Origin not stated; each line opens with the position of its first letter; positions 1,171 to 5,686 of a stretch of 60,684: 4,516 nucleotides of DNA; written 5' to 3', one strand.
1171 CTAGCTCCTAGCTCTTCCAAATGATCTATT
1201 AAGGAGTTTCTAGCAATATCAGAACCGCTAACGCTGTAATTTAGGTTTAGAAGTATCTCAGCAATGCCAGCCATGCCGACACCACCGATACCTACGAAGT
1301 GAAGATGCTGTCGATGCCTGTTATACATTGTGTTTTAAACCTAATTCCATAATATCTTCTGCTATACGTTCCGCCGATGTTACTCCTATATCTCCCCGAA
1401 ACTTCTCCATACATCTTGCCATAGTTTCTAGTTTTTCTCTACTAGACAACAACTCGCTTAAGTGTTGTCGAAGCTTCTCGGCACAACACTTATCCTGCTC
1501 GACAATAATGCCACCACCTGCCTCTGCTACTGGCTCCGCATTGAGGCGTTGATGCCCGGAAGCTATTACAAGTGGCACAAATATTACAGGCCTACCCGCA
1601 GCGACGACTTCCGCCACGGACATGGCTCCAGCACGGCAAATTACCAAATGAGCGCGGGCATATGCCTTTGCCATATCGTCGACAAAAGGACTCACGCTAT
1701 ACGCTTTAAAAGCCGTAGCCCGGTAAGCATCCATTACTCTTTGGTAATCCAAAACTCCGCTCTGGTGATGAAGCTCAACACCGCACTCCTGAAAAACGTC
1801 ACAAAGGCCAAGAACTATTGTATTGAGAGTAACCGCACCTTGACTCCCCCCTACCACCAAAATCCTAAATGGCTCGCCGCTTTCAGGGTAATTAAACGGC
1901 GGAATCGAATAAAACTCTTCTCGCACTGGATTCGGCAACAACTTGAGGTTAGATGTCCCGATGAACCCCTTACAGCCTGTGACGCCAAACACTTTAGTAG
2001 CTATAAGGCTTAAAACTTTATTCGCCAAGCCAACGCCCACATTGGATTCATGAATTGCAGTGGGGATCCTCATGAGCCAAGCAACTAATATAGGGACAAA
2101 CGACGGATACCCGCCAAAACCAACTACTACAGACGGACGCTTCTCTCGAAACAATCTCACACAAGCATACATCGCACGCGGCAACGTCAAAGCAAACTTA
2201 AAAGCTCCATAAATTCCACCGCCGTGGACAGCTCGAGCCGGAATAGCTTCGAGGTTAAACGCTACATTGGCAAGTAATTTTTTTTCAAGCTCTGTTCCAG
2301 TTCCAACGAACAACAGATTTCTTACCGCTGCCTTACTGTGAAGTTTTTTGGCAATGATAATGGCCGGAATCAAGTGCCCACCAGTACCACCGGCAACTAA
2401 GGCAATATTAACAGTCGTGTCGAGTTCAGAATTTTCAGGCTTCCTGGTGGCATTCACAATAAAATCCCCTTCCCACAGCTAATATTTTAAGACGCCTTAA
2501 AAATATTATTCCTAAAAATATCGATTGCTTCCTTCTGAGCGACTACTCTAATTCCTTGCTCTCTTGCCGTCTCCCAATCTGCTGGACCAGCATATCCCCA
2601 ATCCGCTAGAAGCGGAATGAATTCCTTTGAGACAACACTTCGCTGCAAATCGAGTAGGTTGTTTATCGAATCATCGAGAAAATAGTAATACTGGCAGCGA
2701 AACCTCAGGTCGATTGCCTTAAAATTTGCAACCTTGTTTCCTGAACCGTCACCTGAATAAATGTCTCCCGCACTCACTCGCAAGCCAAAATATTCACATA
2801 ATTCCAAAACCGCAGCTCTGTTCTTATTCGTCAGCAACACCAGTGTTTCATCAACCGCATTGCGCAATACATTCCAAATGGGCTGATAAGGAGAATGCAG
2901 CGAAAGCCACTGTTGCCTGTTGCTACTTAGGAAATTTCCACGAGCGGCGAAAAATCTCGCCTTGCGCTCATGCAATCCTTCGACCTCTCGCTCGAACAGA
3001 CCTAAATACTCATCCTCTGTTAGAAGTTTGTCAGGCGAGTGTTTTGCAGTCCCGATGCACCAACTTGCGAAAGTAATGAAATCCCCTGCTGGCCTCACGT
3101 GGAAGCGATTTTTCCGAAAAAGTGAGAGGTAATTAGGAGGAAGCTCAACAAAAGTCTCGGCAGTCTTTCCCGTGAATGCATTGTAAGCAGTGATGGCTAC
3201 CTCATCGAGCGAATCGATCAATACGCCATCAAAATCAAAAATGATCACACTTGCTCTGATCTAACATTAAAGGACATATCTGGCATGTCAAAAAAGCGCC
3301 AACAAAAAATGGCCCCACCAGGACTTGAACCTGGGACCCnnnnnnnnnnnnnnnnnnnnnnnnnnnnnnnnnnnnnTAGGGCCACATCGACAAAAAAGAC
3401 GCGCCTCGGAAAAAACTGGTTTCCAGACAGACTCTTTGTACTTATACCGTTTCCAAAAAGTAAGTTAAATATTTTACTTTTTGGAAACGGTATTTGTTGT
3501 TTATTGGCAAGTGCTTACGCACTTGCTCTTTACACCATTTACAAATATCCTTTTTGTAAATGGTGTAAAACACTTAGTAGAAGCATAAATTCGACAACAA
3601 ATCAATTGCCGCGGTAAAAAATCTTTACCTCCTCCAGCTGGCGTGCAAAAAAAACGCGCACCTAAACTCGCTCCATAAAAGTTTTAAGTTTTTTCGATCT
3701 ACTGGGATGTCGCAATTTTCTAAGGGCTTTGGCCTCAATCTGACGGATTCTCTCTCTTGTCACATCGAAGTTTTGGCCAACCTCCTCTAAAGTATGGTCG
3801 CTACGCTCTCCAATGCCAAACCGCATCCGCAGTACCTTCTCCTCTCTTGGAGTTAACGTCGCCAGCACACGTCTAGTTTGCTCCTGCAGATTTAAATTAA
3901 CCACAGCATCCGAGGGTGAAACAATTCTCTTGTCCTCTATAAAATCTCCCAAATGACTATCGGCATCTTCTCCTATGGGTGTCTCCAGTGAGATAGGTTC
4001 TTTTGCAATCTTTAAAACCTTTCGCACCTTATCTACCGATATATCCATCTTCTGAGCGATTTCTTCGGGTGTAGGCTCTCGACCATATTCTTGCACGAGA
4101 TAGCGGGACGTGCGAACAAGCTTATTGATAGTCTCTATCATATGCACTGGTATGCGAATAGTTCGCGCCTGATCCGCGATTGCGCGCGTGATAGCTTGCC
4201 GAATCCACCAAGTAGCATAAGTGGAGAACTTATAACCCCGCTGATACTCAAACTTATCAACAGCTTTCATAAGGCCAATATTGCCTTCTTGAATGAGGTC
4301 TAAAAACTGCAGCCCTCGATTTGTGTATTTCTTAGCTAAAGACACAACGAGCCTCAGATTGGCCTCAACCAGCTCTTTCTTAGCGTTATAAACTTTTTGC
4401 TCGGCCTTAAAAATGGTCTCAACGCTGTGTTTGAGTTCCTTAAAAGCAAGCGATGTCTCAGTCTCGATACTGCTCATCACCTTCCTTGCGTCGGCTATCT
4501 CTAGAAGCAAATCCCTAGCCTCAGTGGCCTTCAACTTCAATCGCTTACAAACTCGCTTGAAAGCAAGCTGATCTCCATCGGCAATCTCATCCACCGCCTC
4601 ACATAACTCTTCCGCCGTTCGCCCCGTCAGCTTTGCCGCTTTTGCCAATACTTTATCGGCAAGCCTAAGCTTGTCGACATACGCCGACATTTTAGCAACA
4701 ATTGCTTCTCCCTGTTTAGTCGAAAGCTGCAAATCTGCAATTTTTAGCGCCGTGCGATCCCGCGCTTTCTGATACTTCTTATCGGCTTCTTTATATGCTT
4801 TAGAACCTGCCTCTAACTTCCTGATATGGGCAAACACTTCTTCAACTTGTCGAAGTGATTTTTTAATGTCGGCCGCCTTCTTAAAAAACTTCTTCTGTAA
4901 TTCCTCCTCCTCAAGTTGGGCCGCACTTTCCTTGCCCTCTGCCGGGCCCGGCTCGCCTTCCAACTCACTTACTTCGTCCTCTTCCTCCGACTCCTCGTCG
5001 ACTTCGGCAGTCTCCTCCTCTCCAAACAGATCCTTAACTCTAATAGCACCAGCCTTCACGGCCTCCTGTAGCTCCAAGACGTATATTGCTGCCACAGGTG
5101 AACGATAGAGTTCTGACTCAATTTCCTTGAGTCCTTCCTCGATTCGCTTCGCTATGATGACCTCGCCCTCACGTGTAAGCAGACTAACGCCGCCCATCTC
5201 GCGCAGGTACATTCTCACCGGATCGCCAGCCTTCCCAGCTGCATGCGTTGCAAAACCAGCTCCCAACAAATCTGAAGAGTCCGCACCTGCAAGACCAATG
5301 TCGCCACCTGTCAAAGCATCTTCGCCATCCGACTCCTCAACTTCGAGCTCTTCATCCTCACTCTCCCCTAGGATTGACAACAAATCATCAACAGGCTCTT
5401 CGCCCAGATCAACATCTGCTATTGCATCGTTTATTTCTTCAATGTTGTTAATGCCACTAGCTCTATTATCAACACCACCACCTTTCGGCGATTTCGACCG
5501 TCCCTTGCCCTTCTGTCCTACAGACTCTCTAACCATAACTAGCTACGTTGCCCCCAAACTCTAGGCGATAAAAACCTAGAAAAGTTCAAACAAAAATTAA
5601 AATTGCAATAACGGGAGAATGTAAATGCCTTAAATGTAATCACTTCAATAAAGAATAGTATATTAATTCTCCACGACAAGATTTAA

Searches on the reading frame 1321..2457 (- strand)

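Call 57: search_protein_families(library=pfam, max_evalue=0.000001, proteins=[window:1321-2457:-])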
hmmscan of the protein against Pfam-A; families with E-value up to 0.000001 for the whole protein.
window:1321-2457:- (378 aa): 2 families
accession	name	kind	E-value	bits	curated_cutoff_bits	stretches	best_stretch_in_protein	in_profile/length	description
PF04101.22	Glyco_tran_28_C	-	2.3e-37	129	22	1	199-351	2-156/166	Glycosyltransferase family 28 C-terminal domain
PF03033.26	Glyco_transf_28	-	3.1e-27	95.8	26.2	1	18-157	1-138/139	Glycosyltransferase family 28 N-terminal domain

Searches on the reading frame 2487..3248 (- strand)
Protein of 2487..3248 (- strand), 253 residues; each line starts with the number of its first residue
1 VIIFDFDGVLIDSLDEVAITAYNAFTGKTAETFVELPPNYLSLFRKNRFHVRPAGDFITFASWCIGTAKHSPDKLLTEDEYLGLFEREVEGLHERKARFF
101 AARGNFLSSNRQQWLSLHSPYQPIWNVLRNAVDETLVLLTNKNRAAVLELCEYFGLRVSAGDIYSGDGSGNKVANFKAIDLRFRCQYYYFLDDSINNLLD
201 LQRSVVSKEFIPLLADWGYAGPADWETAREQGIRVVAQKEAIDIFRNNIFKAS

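Call 11: search_protein_families(library=ncbifam, proteins=[window:2487-3248:-])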
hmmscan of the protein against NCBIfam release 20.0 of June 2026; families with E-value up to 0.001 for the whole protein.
window:2487-3248:- (253 aa): 2 families
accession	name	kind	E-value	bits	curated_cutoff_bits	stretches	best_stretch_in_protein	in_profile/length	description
TIGR01509.1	HAD-SF-IA-v3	subfamily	4.3e-05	23.7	29.4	0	119-159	65-105/154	HAD-IA family hydrolase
NF009695.0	PRK13222.1-2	equivalog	5.1e-05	22.8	225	0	1-25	8-32/226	phosphoglycolate phosphatase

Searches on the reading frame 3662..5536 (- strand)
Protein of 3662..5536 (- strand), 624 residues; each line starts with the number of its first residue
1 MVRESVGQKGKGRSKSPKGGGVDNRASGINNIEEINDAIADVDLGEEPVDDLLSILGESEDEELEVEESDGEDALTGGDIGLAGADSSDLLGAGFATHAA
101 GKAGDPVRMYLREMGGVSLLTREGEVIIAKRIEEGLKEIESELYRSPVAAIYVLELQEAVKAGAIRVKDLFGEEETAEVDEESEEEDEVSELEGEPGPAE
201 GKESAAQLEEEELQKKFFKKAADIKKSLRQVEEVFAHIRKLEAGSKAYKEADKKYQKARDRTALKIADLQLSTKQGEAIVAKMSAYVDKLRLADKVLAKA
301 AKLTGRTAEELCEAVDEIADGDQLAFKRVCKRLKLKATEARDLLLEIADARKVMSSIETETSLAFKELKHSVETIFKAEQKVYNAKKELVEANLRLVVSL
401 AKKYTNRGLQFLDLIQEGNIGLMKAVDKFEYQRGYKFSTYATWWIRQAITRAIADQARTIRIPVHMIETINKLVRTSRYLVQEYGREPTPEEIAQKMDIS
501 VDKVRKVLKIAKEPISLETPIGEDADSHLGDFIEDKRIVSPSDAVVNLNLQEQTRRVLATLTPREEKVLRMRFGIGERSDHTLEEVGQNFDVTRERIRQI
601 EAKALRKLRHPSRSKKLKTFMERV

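Call 11: search_protein_families(library=ncbifam, proteins=[window:3662-5536:-])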
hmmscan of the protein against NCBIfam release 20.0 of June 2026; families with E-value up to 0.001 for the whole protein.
window:3662-5536:- (624 aa): 46 families (the best 25 are shown)
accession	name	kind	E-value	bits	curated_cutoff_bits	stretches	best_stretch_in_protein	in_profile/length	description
NF004208.0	PRK05658.1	equivalog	1.5e-208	694.8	555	1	26-622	36-630/631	RNA polymerase sigma factor RpoD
NF006666.0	PRK09210.1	equivalog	2.8e-145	484.3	572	2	373-622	121-370/370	RNA polymerase sigma factor RpoD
NF004561.0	PRK05901.1-3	equivalog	1.4e-126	423.8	582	2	178-621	98-536/537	RNA polymerase sigma factor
NF004562.0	PRK05901.1-4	equivalog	1.5e-124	416.6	779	2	261-622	198-554/571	RNA polymerase sigma factor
NF041931.2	MzaA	equivalog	6.3e-124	415.4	800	1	107-623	329-716/726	MZA anti-phage system associated sigma-70 family RNA polymerase sigma factor MzaA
TIGR02393.1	RpoD_Cterm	equivalog_domain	1.3e-121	404.7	354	1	385-621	1-237/238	RNA polymerase sigma factor RpoD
NF004560.0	PRK05901.1-1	equivalog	1e-116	391.1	711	2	351-621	248-515/516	RNA polymerase sigma factor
NF005643.0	PRK07406.1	equivalog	6.4e-110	367.9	500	1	225-621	25-396/397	RNA polymerase sigma factor RpoD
NF005920.0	PRK07921.1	subfamily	6.6e-105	350.7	464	2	353-620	63-326/328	RNA polymerase sigma factor SigB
TIGR02997.1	Sig70-cyanoRpoD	subfamily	8.9e-102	340.4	384.5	1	359-609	50-298/298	RNA polymerase sigma factor, RpoD/SigA family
NF005785.0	PRK07598.1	equivalog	1.1e-95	320.9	554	2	369-623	160-413/415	RNA polymerase sigma factor SigC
NF004564.0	PRK05901.2-2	equivalog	3.2e-93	313.1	617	1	378-621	243-493/500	RNA polymerase sigma factor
NF004565.0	PRK05901.2-3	equivalog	2.4e-92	310.4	484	1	177-622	75-500/501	RNA polymerase sigma factor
TIGR02394.1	rpoS_proteo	equivalog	1.2e-91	307.2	378.7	1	374-615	36-277/285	RNA polymerase sigma factor RpoS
NF004566.0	PRK05901.2-4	equivalog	8.1e-91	305.4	531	1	383-622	191-444/448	RNA polymerase sigma factor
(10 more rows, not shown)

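Call 15: find_encoding_contigs(protein=window:3662-5536:-, flank=10000, max_places=10)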
Protein window:3662-5536:- (624 aa): 5 contigs read that carry it; 5 places shown.
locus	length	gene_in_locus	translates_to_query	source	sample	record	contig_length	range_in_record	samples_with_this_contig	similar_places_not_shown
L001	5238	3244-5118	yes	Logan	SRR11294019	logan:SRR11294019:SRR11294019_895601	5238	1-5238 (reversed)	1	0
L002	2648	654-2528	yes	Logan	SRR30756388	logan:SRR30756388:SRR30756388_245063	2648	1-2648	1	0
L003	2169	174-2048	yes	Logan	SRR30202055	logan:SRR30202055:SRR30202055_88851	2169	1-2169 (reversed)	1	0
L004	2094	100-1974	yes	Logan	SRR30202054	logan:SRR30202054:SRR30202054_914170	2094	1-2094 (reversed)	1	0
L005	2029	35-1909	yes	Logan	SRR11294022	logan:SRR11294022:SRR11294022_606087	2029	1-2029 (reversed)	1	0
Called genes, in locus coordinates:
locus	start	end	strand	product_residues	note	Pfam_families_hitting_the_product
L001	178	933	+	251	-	PF14344:DUF4397 (faint)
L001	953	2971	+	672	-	PF01807:Zn_ribbon_DnaG, PF08275:DNAG_N, PF01751:Toprim, PF13155:Toprim_2, PF13362:Toprim_3, PF13662:Toprim_4, PF10410:DnaB_bind (weak)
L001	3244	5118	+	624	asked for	PF00140:Sigma70_r1_2, PF04546:Sigma70_ner, PF04542:Sigma70_r2, PF04539:Sigma70_r3, PF04545:Sigma70_r4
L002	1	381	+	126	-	?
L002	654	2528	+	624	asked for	PF00140:Sigma70_r1_2, PF04546:Sigma70_ner, PF04542:Sigma70_r2, PF04539:Sigma70_r3, PF04545:Sigma70_r4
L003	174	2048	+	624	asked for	PF00140:Sigma70_r1_2, PF04546:Sigma70_ner, PF04542:Sigma70_r2, PF04539:Sigma70_r3, PF04545:Sigma70_r4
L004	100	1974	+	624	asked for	PF00140:Sigma70_r1_2, PF04546:Sigma70_ner, PF04542:Sigma70_r2, PF04539:Sigma70_r3, PF04545:Sigma70_r4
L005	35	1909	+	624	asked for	PF00140:Sigma70_r1_2, PF04546:Sigma70_ner, PF04542:Sigma70_r2, PF04539:Sigma70_r3, PF04545:Sigma70_r4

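Call 18: find_related_loci(query=window:3662-5536:-, collection=genome_contigs, flank=10000)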
Query window:3662-5536:- (624 aa) in genome_contigs; peptide patterns used: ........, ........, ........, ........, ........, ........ (x = any residue, [..] = any of these).
516 stretches matched a pattern; 42 encode a relative of the query (tblastn E <= 1e-3); 42 distinct loci.
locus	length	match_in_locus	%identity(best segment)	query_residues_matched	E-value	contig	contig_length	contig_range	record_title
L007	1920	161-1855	51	32-622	0e+0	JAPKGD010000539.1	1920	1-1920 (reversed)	MAG: Bdellovibrionales bacterium isolate PDA_C_MAG.6 MAG.6_539, whole genome shotgun sequence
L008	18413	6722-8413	51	28-622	2e-166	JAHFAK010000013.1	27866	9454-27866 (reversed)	MAG: Deltaproteobacteria bacterium isolate nzgw173 NODE_2111_length_27867_cov_7.856376, whole genome shotgun sequence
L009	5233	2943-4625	51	28-622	1e-169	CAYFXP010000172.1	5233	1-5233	MAG TPA_asm: uncultured Syntrophobacterales bacterium isolate ERP108616_co1_46 genome assembly, contig: k119_817769, who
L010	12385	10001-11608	52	33-622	2e-163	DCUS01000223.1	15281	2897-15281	MAG TPA_asm: Syntrophaceae bacterium UBA2208 UBA2208_contig_69126, whole genome shotgun sequence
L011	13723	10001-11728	47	28-622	4e-155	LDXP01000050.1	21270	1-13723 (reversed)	MAG: Candidatus Rokubacteria bacterium CSP1-6 XU13_C0050, whole genome shotgun sequence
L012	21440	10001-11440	53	99-622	5e-155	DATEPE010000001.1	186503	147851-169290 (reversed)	MAG TPA_asm: Pyrinomonadaceae bacterium isolate SMAG_U9013 k141_1933301, whole genome shotgun sequence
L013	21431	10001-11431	54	102-622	8e-154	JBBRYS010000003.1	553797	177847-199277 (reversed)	MAG: Pyrinomonadales bacterium isolate La5_metabat2.134 La5_metabat2.134_K_1055681_L_553797_cov_28.6261, whole genome sh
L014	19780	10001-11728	47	28-622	4e-153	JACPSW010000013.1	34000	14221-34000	MAG: Candidatus Rokuibacteriota bacterium isolate NC_groundwater_716_Ag_S-0.2um_69_13 S36_SO-2_scaffold_45383, whole gen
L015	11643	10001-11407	53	102-622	2e-150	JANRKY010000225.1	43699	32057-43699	MAG: Blastocatellia bacterium isolate bins.148 k141_3944673, whole genome shotgun sequence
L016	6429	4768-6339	49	50-622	8e-151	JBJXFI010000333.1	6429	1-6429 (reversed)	MAG: Blastocatellia bacterium isolate F1F2.bin.491 k127_646352, whole genome shotgun sequence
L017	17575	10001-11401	51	102-622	5e-146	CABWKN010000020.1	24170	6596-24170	uncultured bacterium isolate GB_MAG SS3 genome assembly, contig: NODE_57_length_24170_cov_3.45897_ID_1048833, whole geno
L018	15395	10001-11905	43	23-623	8e-144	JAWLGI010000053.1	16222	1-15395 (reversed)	MAG: Marivita sp. isolate 21BLK6-1.bin.9 NODE_3142_length_16222_cov_26.066489, whole genome shotgun sequence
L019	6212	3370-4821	51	102-622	1e-144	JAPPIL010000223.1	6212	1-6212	MAG: Pseudomonadota bacterium isolate RHO2_bin_21 NODE_12356_length_6212_cov_5.983758, whole genome shotgun sequence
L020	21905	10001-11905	43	23-623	5e-143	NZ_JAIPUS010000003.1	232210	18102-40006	MAG: Marivita sp. isolate SBSPR1 Contig_3_clean_(100_N)_ext_2, whole genome shotgun sequence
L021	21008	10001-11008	67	283-624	9e-140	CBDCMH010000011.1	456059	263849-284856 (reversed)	MAG: Acidobacteriota bacterium isolate 99e78491-333d-4f3c-847c-d3cb7a8c2079 genome assembly, contig: contig_11, whole ge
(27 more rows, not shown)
